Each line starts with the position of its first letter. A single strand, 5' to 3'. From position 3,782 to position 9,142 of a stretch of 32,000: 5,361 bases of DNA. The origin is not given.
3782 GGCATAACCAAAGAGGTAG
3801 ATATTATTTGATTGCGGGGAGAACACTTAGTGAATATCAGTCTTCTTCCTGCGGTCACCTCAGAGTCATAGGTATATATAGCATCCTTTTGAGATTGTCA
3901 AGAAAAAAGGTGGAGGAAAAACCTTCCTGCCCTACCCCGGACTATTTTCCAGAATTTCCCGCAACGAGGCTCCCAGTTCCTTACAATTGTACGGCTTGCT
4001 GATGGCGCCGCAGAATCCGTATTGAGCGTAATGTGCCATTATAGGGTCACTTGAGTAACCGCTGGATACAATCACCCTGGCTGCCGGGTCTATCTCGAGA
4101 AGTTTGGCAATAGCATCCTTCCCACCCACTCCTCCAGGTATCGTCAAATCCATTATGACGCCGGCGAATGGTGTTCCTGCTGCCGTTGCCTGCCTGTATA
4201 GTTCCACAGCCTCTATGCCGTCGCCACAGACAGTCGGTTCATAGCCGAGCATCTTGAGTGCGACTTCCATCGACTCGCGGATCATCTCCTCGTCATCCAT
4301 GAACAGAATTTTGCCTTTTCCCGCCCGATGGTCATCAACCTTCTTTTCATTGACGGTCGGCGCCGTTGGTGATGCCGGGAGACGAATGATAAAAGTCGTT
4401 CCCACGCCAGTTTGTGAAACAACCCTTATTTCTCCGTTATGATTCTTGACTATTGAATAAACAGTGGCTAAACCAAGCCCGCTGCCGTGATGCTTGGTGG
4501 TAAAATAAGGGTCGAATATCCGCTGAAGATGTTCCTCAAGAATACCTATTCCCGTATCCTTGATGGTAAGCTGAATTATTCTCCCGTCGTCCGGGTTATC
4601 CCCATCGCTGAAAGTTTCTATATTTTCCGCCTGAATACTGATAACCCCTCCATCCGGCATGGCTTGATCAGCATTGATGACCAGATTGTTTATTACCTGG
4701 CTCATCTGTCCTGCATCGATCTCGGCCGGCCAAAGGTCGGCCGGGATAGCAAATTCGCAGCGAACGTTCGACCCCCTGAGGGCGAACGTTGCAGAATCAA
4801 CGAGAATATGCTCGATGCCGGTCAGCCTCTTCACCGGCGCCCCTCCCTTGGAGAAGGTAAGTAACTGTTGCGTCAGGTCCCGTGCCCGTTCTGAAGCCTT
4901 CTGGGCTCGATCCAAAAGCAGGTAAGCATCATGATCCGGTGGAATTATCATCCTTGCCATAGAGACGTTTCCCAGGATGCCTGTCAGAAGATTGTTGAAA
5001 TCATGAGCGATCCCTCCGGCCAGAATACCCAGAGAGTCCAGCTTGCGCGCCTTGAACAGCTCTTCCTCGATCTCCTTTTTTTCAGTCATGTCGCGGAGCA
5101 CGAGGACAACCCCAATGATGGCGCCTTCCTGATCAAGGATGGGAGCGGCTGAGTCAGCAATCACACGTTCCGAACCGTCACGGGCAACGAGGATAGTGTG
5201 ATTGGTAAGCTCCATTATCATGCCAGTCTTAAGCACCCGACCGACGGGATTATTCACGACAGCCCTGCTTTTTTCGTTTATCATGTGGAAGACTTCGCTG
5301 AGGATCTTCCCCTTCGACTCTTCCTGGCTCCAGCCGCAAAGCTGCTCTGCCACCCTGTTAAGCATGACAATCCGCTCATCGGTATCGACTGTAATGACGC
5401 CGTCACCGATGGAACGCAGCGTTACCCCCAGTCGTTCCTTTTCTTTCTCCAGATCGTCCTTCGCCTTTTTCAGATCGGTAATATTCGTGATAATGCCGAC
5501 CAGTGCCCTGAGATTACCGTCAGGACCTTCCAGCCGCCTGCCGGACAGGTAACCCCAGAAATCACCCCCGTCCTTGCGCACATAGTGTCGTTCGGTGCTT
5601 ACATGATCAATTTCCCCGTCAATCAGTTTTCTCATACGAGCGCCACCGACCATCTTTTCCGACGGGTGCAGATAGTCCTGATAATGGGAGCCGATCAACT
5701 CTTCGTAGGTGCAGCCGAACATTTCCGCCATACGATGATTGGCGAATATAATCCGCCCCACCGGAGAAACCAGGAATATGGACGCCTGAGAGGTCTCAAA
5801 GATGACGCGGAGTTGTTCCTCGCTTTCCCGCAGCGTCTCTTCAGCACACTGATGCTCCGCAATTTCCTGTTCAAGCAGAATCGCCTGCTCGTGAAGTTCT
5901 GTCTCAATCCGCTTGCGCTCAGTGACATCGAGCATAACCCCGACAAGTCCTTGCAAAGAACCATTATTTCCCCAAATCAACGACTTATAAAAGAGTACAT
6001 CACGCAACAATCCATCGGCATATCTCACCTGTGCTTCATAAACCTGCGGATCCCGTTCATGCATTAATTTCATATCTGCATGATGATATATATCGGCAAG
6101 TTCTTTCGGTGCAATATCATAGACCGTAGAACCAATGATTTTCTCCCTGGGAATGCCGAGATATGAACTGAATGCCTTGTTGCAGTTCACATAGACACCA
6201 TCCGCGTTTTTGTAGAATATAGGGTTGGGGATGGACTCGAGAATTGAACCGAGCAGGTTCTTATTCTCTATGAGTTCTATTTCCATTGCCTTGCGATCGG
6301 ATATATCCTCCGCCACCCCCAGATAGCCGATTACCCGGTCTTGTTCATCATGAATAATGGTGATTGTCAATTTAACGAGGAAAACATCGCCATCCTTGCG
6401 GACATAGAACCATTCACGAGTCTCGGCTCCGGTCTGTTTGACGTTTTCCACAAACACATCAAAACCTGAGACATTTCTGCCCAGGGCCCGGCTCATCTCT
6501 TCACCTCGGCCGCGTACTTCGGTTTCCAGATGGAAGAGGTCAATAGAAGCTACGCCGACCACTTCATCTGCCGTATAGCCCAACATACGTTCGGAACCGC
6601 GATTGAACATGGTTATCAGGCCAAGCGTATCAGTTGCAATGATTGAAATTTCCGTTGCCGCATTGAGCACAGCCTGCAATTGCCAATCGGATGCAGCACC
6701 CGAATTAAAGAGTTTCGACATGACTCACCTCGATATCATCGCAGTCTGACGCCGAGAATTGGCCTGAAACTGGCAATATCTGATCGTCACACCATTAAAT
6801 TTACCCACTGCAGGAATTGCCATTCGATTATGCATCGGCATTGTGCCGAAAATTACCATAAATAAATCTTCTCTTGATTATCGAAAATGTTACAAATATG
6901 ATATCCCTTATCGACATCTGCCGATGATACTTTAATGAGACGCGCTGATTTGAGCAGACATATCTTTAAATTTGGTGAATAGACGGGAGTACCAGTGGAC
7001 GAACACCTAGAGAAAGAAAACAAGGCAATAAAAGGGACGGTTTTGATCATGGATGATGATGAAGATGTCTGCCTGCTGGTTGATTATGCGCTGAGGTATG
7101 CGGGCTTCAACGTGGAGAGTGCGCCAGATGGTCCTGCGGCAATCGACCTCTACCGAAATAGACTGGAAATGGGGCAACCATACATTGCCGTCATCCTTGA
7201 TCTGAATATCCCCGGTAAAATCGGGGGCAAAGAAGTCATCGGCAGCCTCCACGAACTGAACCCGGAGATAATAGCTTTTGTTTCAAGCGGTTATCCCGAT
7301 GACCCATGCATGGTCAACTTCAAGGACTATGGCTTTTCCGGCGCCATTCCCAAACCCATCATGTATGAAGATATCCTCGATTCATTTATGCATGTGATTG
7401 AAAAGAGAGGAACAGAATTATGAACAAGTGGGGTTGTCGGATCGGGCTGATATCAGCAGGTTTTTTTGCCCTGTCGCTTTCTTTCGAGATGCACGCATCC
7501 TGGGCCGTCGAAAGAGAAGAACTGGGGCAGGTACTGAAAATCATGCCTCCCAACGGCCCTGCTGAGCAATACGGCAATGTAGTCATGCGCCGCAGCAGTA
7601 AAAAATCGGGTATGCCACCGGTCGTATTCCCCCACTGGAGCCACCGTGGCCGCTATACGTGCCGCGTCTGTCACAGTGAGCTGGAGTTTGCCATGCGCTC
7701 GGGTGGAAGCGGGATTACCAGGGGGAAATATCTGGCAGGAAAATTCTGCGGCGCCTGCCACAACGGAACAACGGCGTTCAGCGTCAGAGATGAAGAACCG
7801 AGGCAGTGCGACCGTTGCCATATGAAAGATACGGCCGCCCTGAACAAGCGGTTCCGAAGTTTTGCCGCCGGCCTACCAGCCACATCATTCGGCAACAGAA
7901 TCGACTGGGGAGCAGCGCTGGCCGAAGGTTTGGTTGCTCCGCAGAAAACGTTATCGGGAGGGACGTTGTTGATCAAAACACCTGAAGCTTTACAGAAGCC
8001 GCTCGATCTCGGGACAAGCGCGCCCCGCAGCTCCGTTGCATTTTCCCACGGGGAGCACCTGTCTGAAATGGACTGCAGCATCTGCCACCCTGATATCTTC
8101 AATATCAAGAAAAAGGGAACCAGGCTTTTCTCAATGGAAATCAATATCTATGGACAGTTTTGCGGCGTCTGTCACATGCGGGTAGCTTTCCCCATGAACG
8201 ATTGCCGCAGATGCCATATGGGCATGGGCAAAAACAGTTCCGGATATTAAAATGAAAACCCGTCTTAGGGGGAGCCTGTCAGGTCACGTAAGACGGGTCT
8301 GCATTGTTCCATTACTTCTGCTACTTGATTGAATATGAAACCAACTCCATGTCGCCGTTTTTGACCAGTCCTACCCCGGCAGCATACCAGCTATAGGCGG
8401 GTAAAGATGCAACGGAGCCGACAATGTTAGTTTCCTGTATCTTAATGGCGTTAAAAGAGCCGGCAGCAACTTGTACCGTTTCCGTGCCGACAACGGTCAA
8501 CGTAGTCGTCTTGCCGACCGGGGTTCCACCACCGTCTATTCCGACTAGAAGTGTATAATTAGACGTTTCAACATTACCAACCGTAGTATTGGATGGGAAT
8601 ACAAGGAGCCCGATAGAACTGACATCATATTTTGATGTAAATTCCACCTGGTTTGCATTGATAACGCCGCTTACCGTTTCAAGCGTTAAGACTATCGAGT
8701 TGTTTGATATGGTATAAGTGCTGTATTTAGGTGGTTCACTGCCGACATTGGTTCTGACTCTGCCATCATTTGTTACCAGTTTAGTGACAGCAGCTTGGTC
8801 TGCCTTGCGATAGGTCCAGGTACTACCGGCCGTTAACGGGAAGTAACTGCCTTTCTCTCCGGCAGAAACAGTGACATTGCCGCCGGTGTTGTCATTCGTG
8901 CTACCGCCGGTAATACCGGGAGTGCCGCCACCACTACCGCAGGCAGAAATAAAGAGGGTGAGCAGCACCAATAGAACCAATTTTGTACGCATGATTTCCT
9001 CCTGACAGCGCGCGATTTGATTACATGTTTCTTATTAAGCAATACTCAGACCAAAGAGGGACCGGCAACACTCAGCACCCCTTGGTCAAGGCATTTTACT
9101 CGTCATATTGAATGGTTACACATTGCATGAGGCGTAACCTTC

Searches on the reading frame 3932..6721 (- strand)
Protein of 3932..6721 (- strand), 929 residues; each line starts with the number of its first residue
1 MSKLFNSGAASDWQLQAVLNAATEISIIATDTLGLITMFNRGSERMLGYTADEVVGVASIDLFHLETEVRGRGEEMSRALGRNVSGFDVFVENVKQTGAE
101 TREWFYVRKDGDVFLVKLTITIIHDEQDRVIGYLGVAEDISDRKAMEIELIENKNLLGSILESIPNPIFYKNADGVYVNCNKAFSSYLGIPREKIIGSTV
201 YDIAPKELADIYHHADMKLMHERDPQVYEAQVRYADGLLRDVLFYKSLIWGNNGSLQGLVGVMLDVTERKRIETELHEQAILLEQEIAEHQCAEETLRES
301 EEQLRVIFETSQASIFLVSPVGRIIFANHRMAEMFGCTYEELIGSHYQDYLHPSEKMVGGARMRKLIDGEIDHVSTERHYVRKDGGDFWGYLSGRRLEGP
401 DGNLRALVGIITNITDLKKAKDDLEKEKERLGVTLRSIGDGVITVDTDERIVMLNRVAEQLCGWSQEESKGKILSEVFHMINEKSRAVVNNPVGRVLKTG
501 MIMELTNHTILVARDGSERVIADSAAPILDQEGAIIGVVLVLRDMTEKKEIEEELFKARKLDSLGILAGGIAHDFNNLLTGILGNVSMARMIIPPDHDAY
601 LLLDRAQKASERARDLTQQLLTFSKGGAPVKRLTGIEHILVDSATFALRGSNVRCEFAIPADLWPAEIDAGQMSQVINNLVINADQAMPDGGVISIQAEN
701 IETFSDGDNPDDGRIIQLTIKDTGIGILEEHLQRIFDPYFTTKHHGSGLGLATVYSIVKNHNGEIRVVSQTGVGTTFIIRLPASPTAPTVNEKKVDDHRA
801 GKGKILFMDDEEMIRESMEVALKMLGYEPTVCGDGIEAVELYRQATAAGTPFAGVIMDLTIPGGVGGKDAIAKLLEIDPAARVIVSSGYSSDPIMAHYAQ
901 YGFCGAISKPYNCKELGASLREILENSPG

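Call 42: search_protein_families(library=pfam, proteins=[window:3932-6721:-], max_evalue=0.001)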
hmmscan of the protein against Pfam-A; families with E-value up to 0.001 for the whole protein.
window:3932-6721:- (929 aa): 10 families
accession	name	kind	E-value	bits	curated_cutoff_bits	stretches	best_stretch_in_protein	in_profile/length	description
PF08448.16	PAS_4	-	8.6e-55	184.1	23.1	3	161-271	1-110/110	PAS fold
PF00989.32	PAS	-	3.6e-47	159.5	22.6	4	434-545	6-113/113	PAS fold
PF13426.13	PAS_9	-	8e-45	151.8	27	4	27-142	5-103/103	PAS domain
PF13188.13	PAS_8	-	8.9e-26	89.3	21.8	3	302-344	1-44/65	PAS domain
PF08447.18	PAS_3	-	5.9e-24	84.6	25.6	2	324-411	1-89/89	PAS fold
PF02518.31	HATPase_c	-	3.8e-23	82.5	26.4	1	669-784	2-110/111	Histidine kinase-, DNA gyrase B-, and HSP90-like ATPase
PF00072.30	Response_reg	-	4.3e-12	46.6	30.2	1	805-919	1-109/111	Response regulator receiver domain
PF24820.1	Diguanyl_cycl_sensor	-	1.3e-11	44.8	28.1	1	312-354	6-48/109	Diguanylate cyclase-like sensor domain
PF00512.31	HisKA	-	2.2e-09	37.7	26.9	1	567-627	5-64/66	His Kinase A (phospho-acceptor) domain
PF12860.13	PAS_7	-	8.7e-09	36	27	0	435-552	1-114/115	PAS fold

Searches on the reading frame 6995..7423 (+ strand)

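Call 42: search_protein_families(library=pfam, proteins=[window:6995-7423:+], max_evalue=0.001)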
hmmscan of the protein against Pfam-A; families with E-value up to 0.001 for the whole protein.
window:6995-7423:+ (142 aa): 1 family
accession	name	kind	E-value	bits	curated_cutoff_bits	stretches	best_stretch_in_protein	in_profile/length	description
PF00072.30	Response_reg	-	5.3e-13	49.5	30.2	1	16-129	1-108/111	Response regulator receiver domain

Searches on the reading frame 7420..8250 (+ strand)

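Call 42: search_protein_families(library=pfam, proteins=[window:7420-8250:+], max_evalue=0.001)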
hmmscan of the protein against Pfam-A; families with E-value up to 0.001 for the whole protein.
window:7420-8250:+ (276 aa): 2 families
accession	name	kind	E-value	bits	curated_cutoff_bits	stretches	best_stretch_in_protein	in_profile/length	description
PF14522.11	Cytochrome_C7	-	2e-25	88.8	24.8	2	68-134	1-66/67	Cytochrome c7 and related cytochrome c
PF14537.11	Cytochrom_c3_2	-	3.4e-07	31.1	25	0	108-140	7-39/79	Cytochrome c3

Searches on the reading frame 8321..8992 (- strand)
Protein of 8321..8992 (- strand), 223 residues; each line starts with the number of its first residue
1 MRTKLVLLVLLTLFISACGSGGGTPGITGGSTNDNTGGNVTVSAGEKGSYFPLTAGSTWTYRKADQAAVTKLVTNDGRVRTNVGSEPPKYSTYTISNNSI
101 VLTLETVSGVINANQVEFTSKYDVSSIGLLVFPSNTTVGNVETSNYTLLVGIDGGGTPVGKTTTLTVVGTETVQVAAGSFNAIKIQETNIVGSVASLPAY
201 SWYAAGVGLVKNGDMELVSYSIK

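Call 42: search_protein_families(library=pfam, proteins=[window:8321-8992:-], max_evalue=0.001)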
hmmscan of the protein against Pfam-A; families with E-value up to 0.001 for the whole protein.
window:8321-8992:- (223 aa): 1 family
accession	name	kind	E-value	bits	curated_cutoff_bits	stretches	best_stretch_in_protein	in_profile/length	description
PF21347.3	DUF3108_like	-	4.2e-08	33.7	27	1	129-212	92-184/199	DUF3108-like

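Call 88: search_protein_families(library=ncbifam, proteins=[window:8321-8992:-], max_evalue=0.01)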
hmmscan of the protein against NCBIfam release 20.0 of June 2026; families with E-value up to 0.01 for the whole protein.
window:8321-8992:- (223 aa): 0 families
